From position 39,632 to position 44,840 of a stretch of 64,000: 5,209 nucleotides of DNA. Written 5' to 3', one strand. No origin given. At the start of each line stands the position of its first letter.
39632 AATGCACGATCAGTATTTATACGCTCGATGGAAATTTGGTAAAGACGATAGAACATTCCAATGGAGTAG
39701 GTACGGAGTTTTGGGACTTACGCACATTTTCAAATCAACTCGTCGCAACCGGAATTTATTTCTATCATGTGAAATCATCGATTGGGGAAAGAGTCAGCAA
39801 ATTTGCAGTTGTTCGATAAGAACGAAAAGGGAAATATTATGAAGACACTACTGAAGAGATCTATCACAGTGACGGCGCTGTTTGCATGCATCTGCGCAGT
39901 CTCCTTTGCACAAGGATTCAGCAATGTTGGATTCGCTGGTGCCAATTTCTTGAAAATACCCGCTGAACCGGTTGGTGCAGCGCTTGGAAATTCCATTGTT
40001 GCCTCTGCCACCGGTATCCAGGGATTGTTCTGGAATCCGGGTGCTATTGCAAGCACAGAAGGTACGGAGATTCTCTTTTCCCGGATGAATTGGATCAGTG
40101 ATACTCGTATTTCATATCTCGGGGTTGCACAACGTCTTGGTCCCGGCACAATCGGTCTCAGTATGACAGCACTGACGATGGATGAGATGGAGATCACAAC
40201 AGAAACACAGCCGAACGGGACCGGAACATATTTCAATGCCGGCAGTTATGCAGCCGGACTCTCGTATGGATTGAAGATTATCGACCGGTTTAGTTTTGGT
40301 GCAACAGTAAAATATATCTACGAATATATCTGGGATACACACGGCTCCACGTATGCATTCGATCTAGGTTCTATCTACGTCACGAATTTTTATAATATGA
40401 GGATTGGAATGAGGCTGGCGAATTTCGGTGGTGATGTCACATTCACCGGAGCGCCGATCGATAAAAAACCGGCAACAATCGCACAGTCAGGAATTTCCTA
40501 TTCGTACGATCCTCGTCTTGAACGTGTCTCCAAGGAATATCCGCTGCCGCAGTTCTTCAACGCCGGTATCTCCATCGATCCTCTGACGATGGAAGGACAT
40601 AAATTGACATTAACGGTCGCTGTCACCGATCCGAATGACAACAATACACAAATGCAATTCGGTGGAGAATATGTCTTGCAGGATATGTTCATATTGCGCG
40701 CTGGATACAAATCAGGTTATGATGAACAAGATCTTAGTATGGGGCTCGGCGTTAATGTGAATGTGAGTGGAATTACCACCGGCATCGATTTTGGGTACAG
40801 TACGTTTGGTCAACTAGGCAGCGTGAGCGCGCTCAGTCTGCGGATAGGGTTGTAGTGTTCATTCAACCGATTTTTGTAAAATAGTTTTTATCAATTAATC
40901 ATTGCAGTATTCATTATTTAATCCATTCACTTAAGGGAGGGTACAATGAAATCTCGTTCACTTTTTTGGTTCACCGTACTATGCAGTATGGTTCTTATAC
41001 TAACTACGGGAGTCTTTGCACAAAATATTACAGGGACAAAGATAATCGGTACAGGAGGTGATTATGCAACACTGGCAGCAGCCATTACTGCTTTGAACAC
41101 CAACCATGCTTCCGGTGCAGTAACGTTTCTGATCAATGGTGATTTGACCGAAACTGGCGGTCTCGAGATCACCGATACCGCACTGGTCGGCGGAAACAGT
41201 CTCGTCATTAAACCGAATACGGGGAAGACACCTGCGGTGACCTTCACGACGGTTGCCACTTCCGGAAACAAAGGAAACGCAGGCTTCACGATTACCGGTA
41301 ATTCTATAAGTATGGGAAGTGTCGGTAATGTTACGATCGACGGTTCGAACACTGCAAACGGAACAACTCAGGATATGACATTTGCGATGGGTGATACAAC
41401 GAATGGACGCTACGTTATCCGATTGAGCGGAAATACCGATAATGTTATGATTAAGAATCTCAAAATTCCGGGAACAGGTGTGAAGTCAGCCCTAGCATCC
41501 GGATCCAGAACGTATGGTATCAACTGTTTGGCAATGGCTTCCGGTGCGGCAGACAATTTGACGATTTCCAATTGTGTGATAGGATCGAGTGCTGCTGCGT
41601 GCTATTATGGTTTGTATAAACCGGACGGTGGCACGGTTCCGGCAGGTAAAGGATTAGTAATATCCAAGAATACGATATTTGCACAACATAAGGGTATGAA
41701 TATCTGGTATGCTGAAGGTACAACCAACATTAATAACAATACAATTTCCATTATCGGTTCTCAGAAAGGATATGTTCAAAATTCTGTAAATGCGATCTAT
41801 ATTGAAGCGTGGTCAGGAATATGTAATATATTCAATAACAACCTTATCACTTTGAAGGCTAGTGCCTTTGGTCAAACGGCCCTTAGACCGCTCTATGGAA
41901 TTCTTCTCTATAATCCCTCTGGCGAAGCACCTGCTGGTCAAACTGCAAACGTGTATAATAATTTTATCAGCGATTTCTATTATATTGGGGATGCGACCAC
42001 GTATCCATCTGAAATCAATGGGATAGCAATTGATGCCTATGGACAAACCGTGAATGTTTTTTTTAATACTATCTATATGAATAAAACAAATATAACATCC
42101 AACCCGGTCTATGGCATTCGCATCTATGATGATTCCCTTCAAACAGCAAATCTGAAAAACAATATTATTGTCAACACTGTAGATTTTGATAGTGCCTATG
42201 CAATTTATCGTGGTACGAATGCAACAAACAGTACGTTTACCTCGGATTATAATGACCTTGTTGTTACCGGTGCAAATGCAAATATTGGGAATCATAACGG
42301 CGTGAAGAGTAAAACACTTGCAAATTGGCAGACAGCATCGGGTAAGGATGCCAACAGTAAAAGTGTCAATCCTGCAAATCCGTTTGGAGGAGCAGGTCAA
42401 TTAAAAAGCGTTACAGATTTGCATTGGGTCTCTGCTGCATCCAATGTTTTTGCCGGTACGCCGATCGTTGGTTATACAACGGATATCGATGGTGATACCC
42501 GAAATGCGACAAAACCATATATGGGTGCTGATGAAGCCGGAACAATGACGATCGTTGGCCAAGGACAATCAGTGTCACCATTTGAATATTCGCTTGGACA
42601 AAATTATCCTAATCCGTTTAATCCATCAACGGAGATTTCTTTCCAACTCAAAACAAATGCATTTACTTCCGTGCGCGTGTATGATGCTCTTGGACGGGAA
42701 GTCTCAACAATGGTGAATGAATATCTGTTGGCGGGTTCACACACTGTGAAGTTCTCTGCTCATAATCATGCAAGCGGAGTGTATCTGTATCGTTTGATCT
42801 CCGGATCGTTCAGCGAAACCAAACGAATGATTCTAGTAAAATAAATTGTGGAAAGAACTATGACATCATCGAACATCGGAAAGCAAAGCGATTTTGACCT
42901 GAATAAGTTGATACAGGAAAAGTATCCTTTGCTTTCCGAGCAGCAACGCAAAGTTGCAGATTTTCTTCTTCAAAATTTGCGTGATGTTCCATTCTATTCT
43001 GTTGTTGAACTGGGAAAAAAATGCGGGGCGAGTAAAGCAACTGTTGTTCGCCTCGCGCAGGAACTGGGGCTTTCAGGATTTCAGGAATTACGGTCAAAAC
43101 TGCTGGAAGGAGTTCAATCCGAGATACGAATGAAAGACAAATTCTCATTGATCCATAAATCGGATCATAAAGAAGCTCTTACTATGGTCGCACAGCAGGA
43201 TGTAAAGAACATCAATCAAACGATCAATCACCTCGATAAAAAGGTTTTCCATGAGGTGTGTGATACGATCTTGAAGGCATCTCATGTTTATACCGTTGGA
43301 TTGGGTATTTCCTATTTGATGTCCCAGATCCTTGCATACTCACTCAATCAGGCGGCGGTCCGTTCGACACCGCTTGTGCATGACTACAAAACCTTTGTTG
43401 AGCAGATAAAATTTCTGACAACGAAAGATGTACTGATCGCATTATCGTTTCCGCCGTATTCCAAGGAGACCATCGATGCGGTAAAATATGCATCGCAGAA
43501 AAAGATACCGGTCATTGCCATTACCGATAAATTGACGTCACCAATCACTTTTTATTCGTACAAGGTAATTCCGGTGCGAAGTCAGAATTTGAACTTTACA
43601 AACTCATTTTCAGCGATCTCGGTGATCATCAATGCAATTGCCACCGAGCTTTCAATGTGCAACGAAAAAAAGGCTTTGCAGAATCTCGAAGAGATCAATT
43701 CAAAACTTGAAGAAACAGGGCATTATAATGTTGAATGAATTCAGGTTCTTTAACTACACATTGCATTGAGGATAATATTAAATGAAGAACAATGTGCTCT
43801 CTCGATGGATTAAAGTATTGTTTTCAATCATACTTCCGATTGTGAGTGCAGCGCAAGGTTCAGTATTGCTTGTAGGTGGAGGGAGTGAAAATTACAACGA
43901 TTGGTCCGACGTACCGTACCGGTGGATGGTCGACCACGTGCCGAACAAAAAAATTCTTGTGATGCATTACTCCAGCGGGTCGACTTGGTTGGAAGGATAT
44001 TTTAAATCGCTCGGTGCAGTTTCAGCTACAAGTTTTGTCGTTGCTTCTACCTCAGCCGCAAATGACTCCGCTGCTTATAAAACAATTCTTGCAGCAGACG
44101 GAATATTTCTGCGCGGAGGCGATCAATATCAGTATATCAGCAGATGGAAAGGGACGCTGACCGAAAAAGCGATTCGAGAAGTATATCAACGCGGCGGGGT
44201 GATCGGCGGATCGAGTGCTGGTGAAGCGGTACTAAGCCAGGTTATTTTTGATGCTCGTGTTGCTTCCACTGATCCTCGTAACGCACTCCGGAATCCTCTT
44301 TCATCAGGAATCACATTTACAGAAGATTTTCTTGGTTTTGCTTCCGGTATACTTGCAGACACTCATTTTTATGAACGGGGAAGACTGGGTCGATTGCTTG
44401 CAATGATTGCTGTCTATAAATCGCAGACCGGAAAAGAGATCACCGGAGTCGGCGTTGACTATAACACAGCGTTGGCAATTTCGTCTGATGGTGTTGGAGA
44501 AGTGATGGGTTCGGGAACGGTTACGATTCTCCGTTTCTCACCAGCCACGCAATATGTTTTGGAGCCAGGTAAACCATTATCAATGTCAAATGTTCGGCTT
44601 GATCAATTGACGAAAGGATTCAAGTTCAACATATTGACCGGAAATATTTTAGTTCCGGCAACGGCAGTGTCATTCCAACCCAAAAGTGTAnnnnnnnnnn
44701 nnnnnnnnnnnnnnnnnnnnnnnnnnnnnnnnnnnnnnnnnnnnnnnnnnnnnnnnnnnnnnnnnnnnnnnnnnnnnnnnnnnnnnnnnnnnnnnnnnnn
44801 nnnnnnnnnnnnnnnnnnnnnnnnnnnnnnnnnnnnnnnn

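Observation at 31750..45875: PUL-like locus without SusC/SusD, coupled to TonB and T9SS and built around two cyanophycinases: candidate extracellular cyanophycin utilisation system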

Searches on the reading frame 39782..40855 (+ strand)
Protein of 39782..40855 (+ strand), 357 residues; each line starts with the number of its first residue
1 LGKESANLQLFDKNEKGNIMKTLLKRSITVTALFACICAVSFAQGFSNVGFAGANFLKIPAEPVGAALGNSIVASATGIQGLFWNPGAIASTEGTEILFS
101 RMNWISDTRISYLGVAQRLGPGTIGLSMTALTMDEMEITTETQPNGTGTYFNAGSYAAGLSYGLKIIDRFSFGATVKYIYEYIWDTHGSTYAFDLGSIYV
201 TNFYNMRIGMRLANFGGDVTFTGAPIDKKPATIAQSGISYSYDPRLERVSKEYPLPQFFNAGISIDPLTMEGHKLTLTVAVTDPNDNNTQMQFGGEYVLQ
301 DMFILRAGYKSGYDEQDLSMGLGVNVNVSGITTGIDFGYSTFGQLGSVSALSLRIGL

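Call 3: search_protein_families(library=pfam, proteins=[window:39782-40855:+], max_evalue=0.01)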
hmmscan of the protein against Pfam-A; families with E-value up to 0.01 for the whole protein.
window:39782-40855:+ (357 aa): 1 family
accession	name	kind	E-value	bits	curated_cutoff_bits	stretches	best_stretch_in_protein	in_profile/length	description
PF03349.22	Toluene_X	-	0.0033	16.4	29.7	0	62-180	21-116/421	Outer membrane protein transport protein (OMPP1/FadL/TodX)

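Call 4: search_protein_families(library=ncbifam, proteins=[window:39782-40855:+], max_evalue=0.01)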
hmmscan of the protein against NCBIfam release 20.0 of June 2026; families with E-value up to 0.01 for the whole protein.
window:39782-40855:+ (357 aa): 4 families
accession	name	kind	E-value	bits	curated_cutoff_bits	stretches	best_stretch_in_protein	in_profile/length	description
NF033709.1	PorV_fam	subfamily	4.3e-53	181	90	1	53-355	3-324/326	PorV/PorQ family protein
NF033711.1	T9SS_PorQ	equivalog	5.7e-21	74.9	220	1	29-342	5-311/335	type IX secretion system protein PorQ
NF033710.1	T9SS_OM_PorV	equivalog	1.3e-15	57.5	250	2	34-224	6-213/367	type IX secretion system outer membrane channel protein PorV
NF052325.1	PorVQ2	equivalog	2.6e-07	29.9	325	1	52-210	25-195/354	putative type IX sorting system protein PorV2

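Call 71: search_solved_structures(query=window:39839-40855:+, max_evalue=0.1)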
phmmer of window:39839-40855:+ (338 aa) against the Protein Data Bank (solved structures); distinct sequences matched with E-value up to 0.1: 1.
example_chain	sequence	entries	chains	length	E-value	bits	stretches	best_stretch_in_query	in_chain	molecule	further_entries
6h3i_F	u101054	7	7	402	2.5e-05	26.6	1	12-165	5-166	PorV | Type IX secretion system protein PorV domain-containing protein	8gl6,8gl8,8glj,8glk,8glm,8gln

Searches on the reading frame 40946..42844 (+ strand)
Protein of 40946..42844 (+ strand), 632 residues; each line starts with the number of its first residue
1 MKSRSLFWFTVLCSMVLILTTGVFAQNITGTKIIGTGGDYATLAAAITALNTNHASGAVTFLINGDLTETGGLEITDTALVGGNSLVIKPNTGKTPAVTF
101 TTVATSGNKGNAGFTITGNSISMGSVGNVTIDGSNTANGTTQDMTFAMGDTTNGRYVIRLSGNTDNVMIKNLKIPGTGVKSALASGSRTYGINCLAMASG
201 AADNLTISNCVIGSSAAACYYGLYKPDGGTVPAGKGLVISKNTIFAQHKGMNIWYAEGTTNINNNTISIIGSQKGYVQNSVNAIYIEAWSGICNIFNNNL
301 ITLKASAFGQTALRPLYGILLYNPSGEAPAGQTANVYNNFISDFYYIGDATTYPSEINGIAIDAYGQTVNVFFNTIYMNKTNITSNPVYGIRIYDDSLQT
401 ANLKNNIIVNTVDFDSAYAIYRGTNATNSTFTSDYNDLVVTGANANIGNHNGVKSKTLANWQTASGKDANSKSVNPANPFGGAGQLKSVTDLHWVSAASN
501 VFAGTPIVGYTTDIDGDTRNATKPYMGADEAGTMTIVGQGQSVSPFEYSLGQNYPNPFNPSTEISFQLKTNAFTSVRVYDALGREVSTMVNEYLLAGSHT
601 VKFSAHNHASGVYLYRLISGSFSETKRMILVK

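Call 3: search_protein_families(library=pfam, proteins=[window:40946-42844:+], max_evalue=0.01)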
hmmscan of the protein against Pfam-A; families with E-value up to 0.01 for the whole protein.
window:40946-42844:+ (632 aa): 1 family
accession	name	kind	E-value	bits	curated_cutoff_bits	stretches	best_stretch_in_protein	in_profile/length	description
PF18962.6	Por_Secre_tail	-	1.1e-07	32.5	27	1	554-629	2-74/75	Secretion system C-terminal sorting domain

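Call 4: search_protein_families(library=ncbifam, proteins=[window:40946-42844:+], max_evalue=0.01)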
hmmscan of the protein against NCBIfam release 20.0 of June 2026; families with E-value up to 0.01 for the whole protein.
window:40946-42844:+ (632 aa): 2 families
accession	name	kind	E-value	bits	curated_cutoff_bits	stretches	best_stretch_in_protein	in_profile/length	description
TIGR04183.1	Por_Secre_tail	domain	1.4e-10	41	23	1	554-630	2-71/72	T9SS type A sorting domain-containing protein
NF052323.1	T9SSA_dep_M6i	equivalog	1.6e-05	23.1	600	1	552-627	959-1033/1043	T9SS-dependent M6-like inactivated metalloprotease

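Call 57: search_solved_structures(query=window:40946-42844:+, max_evalue=1)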
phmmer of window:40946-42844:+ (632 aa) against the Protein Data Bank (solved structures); distinct sequences matched with E-value up to 1: 0.

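Call 70: search_solved_structures(query=A3, max_evalue=1)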
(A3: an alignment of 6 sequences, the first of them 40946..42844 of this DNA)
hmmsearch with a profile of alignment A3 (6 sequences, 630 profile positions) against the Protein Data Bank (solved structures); distinct sequences matched with E-value up to 1: 1.
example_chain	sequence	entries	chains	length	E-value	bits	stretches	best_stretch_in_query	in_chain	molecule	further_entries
5nnz_B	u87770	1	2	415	0.5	11.5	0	138-185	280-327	Dynein assembly factor with WDR repeat domains 1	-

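Call 72: search_protein_families(library=pfam, alignment_id=A3, max_evalue=1)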
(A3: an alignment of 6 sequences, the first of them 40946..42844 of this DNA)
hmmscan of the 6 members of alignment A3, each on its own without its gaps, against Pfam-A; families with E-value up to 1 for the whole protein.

A. member 1, window:40946-42844:+ (632 aa): 1 family
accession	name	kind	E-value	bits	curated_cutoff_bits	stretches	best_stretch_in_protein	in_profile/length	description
PF18962.6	Por_Secre_tail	-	1.1e-07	32.5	27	1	554-629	2-74/75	Secretion system C-terminal sorting domain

B. families by the number of members that match (of 6 scanned): 7 families
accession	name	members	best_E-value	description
PF18962.6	Por_Secre_tail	6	3.3e-12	Secretion system C-terminal sorting domain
PF13860.13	FlgD_ig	3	0.00076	FlgD Ig-like domain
PF08005.17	PHR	1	0.0021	PHR domain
PF05480.16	PSMbeta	1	0.02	Phenol-soluble modulin beta protein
PF12984.12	DUF3868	1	0.054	Domain of unknown function (DUF3868)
PF07006.16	DUF1310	1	0.15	Protein of unknown function (DUF1310)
PF06832.18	BiPBP_C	1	0.2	Penicillin-Binding Protein C-terminus Family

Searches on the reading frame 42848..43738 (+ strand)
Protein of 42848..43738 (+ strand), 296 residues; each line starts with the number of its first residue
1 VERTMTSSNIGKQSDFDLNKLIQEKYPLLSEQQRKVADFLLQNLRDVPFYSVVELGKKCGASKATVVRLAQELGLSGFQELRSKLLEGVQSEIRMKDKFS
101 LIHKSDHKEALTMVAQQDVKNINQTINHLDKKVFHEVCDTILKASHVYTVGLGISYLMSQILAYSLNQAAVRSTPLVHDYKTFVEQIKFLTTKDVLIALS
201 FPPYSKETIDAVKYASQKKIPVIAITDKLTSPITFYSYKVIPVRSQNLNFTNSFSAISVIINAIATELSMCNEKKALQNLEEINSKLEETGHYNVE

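Call 3: search_protein_families(library=pfam, proteins=[window:42848-43738:+], max_evalue=0.01)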
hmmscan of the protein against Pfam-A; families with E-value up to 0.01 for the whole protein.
window:42848-43738:+ (296 aa): 3 families
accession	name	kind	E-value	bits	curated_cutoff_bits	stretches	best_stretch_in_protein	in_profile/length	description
PF01418.23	HTH_6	-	1.3e-16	60.8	28.3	1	19-90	4-75/77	Helix-turn-helix domain, rpiR family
PF01380.27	SIS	-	1.7e-16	60.6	25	1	141-266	2-130/131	SIS domain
PF13580.11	SIS_2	-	1.7e-05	25.3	27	1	180-226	91-137/138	SIS domain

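Call 4: search_protein_families(library=ncbifam, proteins=[window:42848-43738:+], max_evalue=0.01)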
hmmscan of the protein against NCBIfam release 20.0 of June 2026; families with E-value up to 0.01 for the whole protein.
window:42848-43738:+ (296 aa): 20 families
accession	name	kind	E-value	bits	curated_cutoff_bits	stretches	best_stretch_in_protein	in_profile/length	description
NF008458.0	PRK11337.1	equivalog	1.4e-22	80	378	1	18-253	16-249/293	MurR/RpiR family transcriptional regulator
NF040776.2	AlsR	equivalog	2.8e-20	72.4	400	1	22-241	8-225/279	transcriptional repressor AlsR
NF008590.0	PRK11557.1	equivalog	2.6e-19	69.7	355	1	22-227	7-214/282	MurR/RpiR family transcriptional regulator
NF012026.0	PRK15482.1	equivalog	1.6e-18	67.3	408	1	29-238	14-228/285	HTH-type transcriptional regulator MurR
NF010701.0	PRK14101.1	equivalog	1.1e-17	63.6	920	1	18-243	344-565/638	bifunctional transcriptional regulator/glucokinase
NF008451.0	PRK11302.1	subfamily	1.6e-13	50.8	296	1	21-290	6-276/286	transcriptional regulator HexR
TIGR03127.2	RuMP_HxlB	equivalog_domain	1.8e-08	34.5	160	1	119-247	5-127/178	6-phospho-3-hexuloisomerase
NF008581.0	PRK11543.1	equivalog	1.6e-06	27.4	481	1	119-247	17-144/321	arabinose-5-phosphate isomerase GutQ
TIGR02128.1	G6PI_arch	equivalog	1.8e-06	27.1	213.9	1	130-226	6-100/308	bifunctional phosphoglucose/phosphomannose isomerase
NF041128.1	glucosaP_deam_GlmD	equivalog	2.6e-05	23.6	580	1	118-257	6-142/323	glucosamine-6-phosphate deaminase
NF046014.1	sap1_reg_SapR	equivalog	3.6e-05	23.3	500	1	22-266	5-266/295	sap1 transcriptional regulator SapR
NF001484.0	PRK00331.1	subfamily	5.6e-05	21.7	381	1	117-289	260-433/601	isomerizing glutamine--fructose-6-phosphate transaminase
TIGR01135.1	glmS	equivalog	8.4e-05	21.2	418.05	1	108-289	261-438/607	glutamine--fructose-6-phosphate transaminase (isomerizing)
NF008141.0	PRK10892.1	equivalog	0.00014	21.2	505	1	104-232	9-136/328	arabinose-5-phosphate isomerase KdsD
NF005552.0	PRK07213.1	equivalog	0.00021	20.3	294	1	62-117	164-219/382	chlorohydrolase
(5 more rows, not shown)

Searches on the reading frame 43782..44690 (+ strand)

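Call 86: search_protein_families(library=ncbifam, proteins=[window:43782-44690:+], max_evalue=0.001)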
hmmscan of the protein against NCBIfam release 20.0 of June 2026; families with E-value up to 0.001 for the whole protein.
window:43782-44690:+ (303 aa): 1 family
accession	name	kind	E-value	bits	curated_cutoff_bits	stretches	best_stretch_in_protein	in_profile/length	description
TIGR02069.1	cyanophycinase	equivalog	2.1e-30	106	126.6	1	70-280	48-248/250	cyanophycinase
